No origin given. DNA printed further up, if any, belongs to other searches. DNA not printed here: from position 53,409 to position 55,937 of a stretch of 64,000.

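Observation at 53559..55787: Pseudokinase fused to a T2SS-E N-terminal (MshEN-like) domain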

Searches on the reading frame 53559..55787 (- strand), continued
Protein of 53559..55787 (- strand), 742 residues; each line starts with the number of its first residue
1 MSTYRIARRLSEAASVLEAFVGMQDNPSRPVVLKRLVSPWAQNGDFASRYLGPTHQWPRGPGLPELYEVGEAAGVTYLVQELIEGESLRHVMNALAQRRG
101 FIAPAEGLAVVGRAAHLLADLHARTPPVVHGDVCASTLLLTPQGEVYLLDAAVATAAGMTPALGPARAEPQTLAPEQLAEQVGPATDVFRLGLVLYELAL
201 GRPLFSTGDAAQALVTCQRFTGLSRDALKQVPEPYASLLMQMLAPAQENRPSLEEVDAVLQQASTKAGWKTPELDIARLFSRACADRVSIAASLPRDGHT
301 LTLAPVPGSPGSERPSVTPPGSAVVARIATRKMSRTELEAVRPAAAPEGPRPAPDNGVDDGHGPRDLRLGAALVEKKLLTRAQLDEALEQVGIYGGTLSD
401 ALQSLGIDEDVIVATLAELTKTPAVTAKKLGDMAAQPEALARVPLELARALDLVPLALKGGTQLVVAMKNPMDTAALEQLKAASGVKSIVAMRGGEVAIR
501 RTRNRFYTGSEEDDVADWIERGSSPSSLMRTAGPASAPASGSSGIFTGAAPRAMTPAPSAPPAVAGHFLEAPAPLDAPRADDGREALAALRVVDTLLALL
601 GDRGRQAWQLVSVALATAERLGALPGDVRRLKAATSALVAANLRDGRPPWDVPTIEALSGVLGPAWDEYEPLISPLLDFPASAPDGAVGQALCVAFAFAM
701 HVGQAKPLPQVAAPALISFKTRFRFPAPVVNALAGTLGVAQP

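Call 63: predict_structure(alignment_id=A1)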
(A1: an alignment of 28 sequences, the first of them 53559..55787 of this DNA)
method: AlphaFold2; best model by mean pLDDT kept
length: 742 residues; sequences in the alignment: 28
mean_pLDDT: 80.4   pTM: 0.47
mean pLDDT of the five models: 80.4, 80.3, 78.7, 77.7, 77.2
residues with pLDDT >= 90: 323; 70-90: 275; 50-70: 35; < 50: 109
segments of 3 or more residues with pLDDT < 50: 310-333, 343-363, 522-581
pLDDT, mean of each block of 10 residues (from residue 1): 86 74 89 89 85 75 91 89 94 91 92 96 91 95 95 90 85 86 93 96 82 87 90 93 95 95 86 93 90 82 76 39 38 61 46 34 63 87 87 77 87 88 91 90 91 92 91 89 90 92 88 53 35 33 30 38 35 36 67 83 92 96 91 94 92 89 89 87 86 95 91 90 89 90 55
secondary structure, 60 per line:
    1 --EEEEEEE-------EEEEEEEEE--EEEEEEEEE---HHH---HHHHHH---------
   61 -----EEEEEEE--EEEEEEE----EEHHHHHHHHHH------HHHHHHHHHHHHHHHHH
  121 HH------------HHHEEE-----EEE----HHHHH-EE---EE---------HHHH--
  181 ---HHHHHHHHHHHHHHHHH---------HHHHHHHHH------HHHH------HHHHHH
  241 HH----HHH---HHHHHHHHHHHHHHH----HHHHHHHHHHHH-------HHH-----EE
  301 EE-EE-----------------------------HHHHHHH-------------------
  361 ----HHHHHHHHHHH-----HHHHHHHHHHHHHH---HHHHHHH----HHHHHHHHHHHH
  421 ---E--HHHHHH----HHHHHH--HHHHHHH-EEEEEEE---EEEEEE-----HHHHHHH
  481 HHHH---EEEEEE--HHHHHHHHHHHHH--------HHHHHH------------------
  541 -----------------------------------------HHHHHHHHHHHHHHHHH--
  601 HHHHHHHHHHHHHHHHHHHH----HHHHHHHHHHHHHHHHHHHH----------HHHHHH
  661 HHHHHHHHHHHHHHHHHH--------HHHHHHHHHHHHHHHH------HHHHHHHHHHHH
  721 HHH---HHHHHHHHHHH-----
elements in order (helices of 4 or more, strands of 3 or more residues): E3-9 E17-25 E28-36 H46-51 E66-72 E75-81 H88-97 H104-122 E138-140 E146-148 H153-157 H175-178 H184-200 H210-218 H225-228 H235-242 H253-267 H272-283 E299-302 H335-341 H365-375 H381-394 H398-404 H409-420 H427-432 H437-442 H445-451 E453-459 E463-468 H474-484 E488-493 H496-508 H517-522 H582-598 H601-620 H625-644 H655-678 H687-702 H709-723 H727-737

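Call 77: find_encoding_contigs(protein=window:53559-55787:-, flank=2000, max_places=3)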
Protein window:53559-55787:- (742 aa): 3 contigs read that carry it; 2 places shown.
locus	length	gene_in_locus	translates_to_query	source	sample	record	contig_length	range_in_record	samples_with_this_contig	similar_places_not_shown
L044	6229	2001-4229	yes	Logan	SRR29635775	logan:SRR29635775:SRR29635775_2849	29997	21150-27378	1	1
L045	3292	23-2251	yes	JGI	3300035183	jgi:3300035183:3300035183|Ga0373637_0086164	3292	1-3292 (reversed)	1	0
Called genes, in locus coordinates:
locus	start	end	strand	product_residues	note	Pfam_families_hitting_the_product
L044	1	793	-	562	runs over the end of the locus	PF01244:Peptidase_M19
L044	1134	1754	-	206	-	-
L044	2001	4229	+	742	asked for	PF07714:PK_Tyr_Ser-Thr, PF00069:Pkinase, PF05157:MshEN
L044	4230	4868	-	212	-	-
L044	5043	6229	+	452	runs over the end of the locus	PF00582:Usp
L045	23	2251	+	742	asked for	PF07714:PK_Tyr_Ser-Thr, PF00069:Pkinase, PF05157:MshEN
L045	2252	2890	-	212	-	-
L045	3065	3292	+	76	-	?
